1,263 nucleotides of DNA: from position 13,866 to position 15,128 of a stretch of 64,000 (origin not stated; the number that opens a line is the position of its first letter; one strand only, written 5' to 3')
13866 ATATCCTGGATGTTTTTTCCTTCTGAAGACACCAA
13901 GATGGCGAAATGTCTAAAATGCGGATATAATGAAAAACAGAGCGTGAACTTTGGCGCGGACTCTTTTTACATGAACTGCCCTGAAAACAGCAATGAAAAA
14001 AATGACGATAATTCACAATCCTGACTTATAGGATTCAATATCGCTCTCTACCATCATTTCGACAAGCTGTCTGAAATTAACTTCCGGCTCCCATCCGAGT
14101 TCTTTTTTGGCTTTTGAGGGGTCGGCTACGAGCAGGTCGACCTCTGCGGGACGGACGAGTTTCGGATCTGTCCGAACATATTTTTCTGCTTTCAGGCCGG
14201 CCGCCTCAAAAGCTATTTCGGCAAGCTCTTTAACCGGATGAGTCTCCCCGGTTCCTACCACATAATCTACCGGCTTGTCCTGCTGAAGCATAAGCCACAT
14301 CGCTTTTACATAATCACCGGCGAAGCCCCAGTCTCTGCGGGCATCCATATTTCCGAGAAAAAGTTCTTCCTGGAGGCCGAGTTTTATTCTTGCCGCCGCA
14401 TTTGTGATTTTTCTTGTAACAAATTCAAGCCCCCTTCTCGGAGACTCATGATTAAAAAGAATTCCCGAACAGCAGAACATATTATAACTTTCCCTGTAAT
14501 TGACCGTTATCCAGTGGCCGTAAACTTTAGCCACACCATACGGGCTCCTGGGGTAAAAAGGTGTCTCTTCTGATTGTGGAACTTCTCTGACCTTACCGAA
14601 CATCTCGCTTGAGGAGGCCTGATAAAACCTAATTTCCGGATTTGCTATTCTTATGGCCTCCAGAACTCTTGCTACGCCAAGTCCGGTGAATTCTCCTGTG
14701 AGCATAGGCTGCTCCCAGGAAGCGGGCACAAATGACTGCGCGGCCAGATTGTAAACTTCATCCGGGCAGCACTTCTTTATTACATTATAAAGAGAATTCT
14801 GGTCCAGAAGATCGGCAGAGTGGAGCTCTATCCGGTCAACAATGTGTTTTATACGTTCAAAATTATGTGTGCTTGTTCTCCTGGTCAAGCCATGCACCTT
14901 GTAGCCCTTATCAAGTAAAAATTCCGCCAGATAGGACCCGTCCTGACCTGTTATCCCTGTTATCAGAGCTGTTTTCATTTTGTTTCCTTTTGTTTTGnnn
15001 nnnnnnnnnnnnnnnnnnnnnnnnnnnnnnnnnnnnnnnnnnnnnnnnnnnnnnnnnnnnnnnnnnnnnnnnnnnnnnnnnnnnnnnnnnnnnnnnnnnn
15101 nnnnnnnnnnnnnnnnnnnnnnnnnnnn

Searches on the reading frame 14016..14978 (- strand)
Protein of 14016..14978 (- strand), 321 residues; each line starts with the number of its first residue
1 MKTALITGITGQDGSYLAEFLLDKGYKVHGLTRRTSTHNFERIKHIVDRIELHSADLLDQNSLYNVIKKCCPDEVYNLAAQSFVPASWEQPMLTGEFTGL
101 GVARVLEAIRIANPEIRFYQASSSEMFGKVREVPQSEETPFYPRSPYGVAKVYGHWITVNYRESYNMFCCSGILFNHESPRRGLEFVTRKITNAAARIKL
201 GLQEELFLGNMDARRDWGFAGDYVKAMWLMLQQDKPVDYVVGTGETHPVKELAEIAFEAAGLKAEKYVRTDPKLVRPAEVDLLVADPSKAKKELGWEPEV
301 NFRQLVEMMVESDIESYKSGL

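Call 25: search_protein_families(library=pfam, proteins=[window:14016-14978:-], max_evalue=0.001)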
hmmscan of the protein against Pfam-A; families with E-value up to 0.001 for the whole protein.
window:14016-14978:- (321 aa): 4 families
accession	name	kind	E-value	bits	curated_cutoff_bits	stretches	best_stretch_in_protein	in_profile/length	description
PF16363.11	GDP_Man_Dehyd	-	2.8e-137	458.1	27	1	5-309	1-332/332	GDP-mannose 4,6 dehydratase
PF01370.27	Epimerase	-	8.8e-73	245.1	20.9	1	4-242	1-240/240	NAD dependent epimerase/dehydratase family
PF04321.23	RmlD_sub_bind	-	1.5e-08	34.5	27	1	4-174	3-152/287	RmlD substrate binding domain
PF05368.20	NmrA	-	2.7e-05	24.4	27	1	2-69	3-69/298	NmrA-like family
